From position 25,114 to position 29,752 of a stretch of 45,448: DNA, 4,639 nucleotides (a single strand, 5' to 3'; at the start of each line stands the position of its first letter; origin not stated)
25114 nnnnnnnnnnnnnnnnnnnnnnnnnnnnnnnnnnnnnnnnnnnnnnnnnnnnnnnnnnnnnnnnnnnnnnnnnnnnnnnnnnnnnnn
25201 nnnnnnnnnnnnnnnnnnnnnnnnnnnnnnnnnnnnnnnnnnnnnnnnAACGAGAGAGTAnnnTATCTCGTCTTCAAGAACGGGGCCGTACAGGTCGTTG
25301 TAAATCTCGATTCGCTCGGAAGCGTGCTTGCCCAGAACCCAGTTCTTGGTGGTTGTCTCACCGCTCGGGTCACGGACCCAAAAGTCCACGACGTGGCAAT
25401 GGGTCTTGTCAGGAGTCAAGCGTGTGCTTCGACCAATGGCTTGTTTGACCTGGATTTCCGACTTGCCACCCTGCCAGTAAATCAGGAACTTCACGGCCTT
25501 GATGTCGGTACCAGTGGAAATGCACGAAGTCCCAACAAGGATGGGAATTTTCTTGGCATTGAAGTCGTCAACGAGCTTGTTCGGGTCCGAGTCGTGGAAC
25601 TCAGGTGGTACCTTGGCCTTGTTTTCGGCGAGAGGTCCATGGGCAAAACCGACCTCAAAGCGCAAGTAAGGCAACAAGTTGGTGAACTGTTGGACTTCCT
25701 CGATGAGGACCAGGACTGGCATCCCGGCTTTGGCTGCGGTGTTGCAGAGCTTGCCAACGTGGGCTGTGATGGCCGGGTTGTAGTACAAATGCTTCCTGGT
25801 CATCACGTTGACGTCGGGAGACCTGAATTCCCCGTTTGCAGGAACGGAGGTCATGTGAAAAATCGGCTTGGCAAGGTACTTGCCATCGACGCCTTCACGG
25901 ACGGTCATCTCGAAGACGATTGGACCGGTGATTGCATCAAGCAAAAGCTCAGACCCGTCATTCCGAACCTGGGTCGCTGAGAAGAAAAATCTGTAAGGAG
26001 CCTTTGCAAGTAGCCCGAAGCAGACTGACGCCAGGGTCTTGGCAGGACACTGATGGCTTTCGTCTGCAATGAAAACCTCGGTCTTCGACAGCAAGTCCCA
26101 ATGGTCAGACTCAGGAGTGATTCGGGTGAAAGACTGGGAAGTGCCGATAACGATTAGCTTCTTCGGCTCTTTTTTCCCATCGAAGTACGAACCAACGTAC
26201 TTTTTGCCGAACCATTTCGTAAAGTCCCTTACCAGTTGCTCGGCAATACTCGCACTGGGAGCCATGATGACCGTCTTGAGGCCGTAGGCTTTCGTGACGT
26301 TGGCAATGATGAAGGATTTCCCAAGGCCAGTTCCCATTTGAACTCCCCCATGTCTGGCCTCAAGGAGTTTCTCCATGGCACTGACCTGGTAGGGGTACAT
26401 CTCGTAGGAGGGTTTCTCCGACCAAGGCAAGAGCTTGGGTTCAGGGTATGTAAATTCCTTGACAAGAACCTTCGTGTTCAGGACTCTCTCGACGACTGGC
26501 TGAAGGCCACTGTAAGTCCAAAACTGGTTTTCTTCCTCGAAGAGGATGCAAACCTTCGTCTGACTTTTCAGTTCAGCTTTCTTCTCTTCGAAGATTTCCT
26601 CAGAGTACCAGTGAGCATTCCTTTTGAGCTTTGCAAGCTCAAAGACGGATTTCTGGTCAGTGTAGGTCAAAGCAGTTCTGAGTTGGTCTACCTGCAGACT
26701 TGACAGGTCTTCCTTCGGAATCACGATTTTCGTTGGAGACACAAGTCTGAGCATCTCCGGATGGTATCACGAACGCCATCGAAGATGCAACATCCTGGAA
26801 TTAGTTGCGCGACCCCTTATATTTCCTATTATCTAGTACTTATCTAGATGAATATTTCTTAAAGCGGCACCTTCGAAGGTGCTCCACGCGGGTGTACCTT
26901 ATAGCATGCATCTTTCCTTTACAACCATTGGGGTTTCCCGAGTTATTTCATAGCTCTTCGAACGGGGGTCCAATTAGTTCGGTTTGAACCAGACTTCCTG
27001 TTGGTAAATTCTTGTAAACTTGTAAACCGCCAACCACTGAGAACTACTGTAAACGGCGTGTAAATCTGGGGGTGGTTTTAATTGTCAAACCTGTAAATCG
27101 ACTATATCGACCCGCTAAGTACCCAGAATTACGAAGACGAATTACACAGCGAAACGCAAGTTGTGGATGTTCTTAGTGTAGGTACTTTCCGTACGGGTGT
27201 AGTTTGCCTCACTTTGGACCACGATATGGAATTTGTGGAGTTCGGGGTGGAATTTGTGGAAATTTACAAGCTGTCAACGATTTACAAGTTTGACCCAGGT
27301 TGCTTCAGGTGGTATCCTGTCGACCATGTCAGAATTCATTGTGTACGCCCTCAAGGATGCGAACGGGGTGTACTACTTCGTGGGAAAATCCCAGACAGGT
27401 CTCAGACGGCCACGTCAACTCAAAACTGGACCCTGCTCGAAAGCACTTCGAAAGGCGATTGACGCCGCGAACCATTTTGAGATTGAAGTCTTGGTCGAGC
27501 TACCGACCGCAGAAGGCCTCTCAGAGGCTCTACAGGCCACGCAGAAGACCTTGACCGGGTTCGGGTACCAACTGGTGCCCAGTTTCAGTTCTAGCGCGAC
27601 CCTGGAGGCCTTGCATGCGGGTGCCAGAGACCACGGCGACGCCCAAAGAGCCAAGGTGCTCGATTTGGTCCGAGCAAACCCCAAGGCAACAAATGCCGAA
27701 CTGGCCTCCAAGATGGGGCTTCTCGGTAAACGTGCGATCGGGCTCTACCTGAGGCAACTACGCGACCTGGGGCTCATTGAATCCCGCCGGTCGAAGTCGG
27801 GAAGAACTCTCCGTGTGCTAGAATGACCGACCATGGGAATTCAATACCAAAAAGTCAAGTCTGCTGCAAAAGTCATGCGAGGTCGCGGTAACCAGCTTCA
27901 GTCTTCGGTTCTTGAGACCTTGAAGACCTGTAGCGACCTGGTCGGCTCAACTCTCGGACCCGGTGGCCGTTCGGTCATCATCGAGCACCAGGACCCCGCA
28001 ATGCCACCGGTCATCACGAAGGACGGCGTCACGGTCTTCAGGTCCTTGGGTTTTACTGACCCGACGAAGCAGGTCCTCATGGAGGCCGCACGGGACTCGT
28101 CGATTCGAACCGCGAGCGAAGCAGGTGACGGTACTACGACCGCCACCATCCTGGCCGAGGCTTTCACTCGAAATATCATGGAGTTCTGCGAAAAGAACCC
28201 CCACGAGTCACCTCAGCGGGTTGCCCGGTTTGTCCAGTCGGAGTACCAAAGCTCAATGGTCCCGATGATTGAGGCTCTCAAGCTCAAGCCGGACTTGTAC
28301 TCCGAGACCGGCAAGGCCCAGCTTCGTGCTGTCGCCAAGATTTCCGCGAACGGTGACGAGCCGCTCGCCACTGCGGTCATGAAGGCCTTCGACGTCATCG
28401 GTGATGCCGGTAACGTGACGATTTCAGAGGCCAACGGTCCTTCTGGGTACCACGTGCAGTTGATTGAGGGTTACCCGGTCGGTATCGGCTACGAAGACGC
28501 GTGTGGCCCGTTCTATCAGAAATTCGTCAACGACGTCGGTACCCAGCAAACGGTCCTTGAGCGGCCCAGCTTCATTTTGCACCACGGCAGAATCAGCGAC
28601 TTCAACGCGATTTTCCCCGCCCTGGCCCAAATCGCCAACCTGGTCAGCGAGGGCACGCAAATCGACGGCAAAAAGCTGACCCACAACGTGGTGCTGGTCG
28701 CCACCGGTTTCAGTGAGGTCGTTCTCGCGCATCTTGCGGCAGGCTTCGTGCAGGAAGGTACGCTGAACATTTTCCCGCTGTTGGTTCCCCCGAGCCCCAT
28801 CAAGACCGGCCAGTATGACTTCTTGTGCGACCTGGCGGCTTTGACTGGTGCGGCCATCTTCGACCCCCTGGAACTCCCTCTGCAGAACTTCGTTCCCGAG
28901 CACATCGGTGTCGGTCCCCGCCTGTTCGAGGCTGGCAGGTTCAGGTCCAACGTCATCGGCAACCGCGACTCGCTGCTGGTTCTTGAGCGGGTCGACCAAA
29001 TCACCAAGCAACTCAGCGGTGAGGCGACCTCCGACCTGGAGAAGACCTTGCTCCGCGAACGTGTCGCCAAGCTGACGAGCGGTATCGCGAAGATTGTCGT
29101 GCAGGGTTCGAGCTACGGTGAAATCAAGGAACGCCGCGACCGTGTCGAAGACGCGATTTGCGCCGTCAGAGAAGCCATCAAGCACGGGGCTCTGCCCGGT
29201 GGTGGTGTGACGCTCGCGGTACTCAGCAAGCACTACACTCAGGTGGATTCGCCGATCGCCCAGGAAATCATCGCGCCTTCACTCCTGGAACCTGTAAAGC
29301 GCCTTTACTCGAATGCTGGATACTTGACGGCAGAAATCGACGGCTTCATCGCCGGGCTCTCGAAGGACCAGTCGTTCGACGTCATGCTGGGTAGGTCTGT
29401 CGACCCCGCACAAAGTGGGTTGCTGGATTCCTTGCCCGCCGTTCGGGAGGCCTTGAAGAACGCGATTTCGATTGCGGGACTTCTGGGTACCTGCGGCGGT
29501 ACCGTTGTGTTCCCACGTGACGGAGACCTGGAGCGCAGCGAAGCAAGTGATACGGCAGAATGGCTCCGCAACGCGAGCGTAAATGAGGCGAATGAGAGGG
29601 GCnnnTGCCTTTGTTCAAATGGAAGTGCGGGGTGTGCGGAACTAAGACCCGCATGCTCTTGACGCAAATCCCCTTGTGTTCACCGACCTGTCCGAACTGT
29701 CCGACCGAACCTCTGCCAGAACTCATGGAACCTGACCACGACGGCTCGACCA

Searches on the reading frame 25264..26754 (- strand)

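Call 24: search_protein_families(library=phrogs, proteins=[window:25264-26754:-], max_evalue=0.001)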
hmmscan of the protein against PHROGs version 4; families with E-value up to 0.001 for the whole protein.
window:25264-26754:- (497 aa): 7 families
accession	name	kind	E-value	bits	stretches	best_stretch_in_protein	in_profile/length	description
phrog_16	-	DNA, RNA and nucleotide metabolism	4.7e-55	188.3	1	87-459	249-599/986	DNA helicase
phrog_9690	-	DNA, RNA and nucleotide metabolism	2e-21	77.3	1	217-487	33-294/306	DNA helicase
phrog_62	-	DNA, RNA and nucleotide metabolism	3.7e-16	58.8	1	41-270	656-857/1881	DNA helicase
phrog_16259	-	DNA, RNA and nucleotide metabolism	1.6e-13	51.6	1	116-273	115-272/330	DNA helicase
phrog_2488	-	DNA, RNA and nucleotide metabolism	4.8e-06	26.6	0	118-181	18-94/579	DNA helicase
phrog_16694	-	unknown function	5.2e-06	25.7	1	390-453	603-669/1010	-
phrog_27849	-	unknown function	0.00082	18.6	0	126-192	20-94/664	-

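Call 25: search_protein_families(library=pfam, proteins=[window:25264-26754:-], max_evalue=0.001)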
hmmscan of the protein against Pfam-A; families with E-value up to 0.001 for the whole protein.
window:25264-26754:- (497 aa): 3 families
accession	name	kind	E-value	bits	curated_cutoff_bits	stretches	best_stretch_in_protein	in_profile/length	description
PF04851.21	ResIII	-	1.2e-18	68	22.5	1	117-262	2-162/164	Type III restriction enzyme, res subunit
PF00270.35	DEAD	-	1.3e-12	48.3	26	1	120-262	1-160/167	DEAD/DEAH box helicase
PF00271.37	Helicase_C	-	5e-09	36.8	23.5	1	387-446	50-109/110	Helicase conserved C-terminal domain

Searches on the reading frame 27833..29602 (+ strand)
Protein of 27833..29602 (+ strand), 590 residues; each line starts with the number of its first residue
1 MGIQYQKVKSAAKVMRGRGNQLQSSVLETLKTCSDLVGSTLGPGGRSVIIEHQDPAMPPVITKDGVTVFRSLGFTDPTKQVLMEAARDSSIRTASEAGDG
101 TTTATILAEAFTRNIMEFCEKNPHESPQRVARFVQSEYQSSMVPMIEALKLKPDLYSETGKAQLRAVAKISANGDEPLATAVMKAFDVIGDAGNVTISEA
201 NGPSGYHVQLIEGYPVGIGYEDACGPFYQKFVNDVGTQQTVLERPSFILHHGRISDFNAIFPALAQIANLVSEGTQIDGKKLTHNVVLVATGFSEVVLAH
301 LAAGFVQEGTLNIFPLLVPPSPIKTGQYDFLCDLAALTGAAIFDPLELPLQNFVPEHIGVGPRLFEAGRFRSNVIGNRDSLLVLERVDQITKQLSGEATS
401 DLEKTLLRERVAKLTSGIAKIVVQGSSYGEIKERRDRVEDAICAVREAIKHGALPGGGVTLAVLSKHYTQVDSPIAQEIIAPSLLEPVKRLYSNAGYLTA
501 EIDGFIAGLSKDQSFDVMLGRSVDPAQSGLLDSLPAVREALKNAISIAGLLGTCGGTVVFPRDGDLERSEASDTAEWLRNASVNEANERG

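Call 24: search_protein_families(library=phrogs, proteins=[window:27833-29602:+], max_evalue=0.001)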
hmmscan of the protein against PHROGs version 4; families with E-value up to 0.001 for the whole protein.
window:27833-29602:+ (590 aa): 1 family
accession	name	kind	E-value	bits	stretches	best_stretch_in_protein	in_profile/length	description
phrog_5725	-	other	4.8e-80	270.6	1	18-559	9-532/540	chaperonin groEL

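Call 25: search_protein_families(library=pfam, proteins=[window:27833-29602:+], max_evalue=0.001)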
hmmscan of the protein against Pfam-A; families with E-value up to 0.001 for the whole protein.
window:27833-29602:+ (590 aa): 1 family
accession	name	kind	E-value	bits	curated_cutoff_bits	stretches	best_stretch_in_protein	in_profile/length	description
PF00118.29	Cpn60_TCP1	-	4.1e-38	131.8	34.3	1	34-550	2-478/490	TCP-1/cpn60 chaperonin family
